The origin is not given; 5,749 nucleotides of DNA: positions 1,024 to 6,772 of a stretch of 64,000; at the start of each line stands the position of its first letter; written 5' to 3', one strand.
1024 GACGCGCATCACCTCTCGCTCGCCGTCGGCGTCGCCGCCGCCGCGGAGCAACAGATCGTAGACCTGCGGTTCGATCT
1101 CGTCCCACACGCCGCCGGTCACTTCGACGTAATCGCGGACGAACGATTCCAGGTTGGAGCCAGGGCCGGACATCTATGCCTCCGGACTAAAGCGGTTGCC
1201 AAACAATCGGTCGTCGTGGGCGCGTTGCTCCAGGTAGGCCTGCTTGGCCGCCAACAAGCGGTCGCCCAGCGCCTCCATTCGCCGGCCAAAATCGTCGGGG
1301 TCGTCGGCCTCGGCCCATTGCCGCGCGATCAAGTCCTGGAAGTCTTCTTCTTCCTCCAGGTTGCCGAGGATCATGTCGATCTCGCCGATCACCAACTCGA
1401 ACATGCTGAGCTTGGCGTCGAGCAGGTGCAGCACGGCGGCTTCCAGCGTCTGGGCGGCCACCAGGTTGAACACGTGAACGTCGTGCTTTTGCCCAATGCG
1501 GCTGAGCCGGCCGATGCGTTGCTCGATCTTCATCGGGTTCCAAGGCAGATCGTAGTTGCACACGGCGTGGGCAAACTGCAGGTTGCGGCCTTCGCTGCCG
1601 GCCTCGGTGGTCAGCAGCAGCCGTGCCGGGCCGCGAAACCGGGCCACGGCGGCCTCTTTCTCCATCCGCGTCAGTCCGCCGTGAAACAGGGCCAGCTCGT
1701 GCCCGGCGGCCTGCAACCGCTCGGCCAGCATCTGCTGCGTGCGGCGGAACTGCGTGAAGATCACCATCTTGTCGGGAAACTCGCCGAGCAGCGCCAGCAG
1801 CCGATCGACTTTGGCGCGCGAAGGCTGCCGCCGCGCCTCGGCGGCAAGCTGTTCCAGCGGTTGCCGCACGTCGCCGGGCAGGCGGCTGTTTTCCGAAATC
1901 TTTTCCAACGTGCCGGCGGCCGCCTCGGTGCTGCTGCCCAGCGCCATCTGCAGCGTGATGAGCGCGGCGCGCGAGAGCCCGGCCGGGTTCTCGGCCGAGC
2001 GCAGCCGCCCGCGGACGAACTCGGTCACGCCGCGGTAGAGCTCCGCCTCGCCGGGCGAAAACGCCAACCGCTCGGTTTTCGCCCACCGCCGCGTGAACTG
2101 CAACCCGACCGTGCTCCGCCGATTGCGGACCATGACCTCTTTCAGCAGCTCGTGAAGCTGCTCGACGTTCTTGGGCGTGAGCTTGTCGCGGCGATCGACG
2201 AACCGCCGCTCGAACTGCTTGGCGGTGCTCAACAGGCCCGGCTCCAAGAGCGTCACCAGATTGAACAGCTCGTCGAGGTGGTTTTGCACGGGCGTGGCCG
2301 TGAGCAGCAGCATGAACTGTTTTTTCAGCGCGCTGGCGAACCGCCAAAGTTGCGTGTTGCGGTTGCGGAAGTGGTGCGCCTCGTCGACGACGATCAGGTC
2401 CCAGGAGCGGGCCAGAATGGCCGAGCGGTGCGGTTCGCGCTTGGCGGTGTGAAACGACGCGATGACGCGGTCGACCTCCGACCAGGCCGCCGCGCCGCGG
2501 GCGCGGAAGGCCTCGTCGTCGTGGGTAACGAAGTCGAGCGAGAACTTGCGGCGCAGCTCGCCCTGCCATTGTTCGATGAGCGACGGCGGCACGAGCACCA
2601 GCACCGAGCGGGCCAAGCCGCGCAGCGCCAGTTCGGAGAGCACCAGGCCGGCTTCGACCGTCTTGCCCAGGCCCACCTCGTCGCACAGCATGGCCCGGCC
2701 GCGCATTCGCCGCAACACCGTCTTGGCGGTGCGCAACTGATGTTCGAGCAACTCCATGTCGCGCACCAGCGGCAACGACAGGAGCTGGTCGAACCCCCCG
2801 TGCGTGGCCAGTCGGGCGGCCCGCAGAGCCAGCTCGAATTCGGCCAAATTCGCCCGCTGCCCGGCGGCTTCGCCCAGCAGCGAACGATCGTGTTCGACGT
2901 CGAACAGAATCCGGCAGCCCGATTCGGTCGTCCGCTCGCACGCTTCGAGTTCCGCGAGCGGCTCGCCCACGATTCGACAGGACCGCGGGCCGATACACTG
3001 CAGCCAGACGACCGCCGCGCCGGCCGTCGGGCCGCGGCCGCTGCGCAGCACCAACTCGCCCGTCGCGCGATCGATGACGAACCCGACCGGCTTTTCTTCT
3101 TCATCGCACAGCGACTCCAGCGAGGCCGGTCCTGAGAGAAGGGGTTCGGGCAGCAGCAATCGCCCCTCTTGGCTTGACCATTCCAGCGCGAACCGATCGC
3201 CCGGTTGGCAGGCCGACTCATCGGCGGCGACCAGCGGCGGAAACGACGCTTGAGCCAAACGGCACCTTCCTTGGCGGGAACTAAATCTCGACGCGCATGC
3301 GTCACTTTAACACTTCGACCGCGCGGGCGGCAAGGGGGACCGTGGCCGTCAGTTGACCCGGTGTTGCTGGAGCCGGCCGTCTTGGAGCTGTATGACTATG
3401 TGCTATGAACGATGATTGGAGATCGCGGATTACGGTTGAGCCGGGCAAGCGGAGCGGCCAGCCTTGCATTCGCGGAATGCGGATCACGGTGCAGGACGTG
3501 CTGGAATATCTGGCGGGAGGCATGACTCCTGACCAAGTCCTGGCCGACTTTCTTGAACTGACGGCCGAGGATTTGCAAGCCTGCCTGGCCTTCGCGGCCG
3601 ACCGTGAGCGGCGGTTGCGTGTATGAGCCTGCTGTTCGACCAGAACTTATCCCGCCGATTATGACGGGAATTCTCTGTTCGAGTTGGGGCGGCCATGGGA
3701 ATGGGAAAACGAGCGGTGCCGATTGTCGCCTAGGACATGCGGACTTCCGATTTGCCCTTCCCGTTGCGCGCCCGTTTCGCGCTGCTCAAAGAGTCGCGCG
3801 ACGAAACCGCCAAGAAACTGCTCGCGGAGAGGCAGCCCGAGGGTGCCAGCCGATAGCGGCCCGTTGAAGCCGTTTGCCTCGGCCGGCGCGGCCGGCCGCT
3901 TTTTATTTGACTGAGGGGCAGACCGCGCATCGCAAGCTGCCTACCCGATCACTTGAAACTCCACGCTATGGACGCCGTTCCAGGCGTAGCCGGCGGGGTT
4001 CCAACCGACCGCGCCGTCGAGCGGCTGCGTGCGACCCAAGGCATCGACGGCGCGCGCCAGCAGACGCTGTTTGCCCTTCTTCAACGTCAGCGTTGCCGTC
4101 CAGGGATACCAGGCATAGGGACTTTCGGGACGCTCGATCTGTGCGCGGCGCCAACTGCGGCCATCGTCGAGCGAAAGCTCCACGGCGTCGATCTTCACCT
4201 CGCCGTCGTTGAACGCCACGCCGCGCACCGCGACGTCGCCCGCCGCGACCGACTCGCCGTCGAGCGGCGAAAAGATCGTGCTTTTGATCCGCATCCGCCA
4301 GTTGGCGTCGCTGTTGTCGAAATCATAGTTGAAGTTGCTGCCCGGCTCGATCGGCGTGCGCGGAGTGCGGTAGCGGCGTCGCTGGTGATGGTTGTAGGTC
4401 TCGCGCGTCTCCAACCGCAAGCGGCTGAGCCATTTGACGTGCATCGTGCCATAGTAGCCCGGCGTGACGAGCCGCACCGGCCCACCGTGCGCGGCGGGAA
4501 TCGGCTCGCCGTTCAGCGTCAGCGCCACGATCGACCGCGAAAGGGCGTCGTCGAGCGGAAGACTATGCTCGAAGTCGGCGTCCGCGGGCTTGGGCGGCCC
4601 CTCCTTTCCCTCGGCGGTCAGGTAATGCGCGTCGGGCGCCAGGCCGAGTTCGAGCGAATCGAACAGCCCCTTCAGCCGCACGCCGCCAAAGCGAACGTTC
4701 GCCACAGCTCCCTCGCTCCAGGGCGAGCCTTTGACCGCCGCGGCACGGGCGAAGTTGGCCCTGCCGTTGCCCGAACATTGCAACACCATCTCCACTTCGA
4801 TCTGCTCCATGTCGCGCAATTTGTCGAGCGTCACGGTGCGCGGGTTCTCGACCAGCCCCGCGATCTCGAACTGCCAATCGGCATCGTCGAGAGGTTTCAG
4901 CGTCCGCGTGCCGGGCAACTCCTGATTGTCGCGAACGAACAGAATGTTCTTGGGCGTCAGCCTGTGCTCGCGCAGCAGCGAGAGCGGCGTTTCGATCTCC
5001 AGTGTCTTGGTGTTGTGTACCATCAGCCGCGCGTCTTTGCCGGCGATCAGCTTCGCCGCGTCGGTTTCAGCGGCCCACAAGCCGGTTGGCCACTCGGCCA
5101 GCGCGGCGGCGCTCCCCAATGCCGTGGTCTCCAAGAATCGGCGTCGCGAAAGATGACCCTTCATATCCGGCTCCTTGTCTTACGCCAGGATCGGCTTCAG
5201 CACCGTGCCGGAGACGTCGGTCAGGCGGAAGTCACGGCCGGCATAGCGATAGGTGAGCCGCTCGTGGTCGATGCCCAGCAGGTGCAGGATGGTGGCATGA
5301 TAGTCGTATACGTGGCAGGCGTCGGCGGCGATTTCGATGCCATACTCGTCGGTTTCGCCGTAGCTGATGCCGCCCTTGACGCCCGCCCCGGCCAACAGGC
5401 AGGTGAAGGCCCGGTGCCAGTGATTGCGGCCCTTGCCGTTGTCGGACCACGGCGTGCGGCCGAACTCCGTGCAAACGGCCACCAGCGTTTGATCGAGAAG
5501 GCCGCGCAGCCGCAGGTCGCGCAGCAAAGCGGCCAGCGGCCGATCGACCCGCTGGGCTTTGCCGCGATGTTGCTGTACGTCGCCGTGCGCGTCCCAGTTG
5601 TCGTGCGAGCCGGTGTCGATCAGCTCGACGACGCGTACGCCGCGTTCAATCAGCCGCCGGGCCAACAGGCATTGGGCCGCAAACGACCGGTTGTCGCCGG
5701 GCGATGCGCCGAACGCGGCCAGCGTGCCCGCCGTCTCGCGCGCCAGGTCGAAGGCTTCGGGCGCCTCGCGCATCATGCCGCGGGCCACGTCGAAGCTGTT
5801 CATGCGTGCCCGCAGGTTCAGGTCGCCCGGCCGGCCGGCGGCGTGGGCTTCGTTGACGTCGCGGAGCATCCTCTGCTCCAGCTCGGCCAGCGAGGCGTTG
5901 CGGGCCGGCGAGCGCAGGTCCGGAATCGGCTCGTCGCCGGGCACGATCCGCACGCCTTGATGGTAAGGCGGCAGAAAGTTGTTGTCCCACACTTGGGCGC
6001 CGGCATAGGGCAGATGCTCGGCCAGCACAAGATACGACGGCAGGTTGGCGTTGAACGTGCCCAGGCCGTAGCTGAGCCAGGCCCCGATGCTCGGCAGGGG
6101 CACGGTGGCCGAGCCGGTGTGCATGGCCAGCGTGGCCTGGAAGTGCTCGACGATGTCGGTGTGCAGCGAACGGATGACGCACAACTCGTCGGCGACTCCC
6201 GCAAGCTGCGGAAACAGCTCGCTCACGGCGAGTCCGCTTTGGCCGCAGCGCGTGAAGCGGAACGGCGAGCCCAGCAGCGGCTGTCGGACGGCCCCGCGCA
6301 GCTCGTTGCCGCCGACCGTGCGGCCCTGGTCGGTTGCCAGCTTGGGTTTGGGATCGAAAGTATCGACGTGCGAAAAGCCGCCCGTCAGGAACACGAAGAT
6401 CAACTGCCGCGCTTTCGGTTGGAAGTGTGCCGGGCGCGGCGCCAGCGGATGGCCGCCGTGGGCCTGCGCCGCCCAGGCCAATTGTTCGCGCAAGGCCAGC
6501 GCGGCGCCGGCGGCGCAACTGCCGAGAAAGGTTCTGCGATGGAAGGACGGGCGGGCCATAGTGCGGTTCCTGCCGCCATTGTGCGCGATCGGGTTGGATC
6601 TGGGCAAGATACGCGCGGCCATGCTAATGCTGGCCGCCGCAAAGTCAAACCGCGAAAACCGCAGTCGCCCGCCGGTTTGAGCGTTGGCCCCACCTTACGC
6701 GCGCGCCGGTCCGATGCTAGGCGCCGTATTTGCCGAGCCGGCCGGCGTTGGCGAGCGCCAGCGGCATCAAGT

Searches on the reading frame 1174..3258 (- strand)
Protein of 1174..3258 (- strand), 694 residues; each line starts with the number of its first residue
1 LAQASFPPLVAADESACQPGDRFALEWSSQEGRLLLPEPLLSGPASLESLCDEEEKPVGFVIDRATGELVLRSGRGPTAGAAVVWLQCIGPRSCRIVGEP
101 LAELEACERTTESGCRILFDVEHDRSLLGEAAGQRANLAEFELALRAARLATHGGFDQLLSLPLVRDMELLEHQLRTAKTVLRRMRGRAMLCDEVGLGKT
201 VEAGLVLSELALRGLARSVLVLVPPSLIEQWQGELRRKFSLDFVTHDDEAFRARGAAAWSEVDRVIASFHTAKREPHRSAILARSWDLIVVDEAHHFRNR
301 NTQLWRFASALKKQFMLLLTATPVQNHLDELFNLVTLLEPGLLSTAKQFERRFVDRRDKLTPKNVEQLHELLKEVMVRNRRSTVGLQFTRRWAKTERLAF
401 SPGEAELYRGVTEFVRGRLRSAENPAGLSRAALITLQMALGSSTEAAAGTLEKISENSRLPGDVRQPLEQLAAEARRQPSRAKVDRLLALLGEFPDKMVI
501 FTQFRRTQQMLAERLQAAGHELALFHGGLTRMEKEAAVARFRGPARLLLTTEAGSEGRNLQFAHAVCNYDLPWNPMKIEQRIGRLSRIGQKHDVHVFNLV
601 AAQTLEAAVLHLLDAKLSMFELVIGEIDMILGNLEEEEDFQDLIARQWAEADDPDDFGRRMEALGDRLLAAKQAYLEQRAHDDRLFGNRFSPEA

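Call 68: search_protein_families(library=pfam, proteins=[window:1174-3258:-], max_evalue=0.0001)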
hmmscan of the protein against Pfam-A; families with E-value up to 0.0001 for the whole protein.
window:1174-3258:- (694 aa): 4 families
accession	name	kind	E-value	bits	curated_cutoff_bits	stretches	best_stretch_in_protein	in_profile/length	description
PF00176.29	SNF2-rel_dom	-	1.5e-39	136.3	24.9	1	173-410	1-251/290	SNF2-related domain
PF00271.37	Helicase_C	-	8.4e-21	74.7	23.5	1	483-589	2-110/110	Helicase conserved C-terminal domain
PF04851.21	ResIII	-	2.2e-12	47.6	22.5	1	168-324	2-163/164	Type III restriction enzyme, res subunit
PF00270.35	DEAD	-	1.6e-07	31.7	26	1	173-326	3-163/167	DEAD/DEAH box helicase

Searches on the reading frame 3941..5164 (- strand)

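Call 68: search_protein_families(library=pfam, proteins=[window:3941-5164:-], max_evalue=0.0001)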
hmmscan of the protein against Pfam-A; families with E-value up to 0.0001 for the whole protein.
window:3941-5164:- (407 aa): 2 families
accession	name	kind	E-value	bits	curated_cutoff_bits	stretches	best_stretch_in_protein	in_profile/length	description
PF00174.25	Oxidored_molyb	-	6.6e-46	156.4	24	1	92-258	7-167/169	Oxidoreductase molybdopterin binding domain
PF03404.22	Mo-co_dimer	-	5.5e-15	56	22.7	1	287-404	3-136/138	Mo-co oxidoreductase dimerisation domain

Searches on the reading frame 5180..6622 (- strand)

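Call 68: search_protein_families(library=pfam, proteins=[window:5180-6622:-], max_evalue=0.0001)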
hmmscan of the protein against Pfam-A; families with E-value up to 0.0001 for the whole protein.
window:5180-6622:- (480 aa): 1 family
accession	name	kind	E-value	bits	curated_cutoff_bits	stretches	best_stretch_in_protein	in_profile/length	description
PF07394.17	DUF1501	-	1.4e-124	416.6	27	1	71-478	1-389/390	Protein of unknown function (DUF1501)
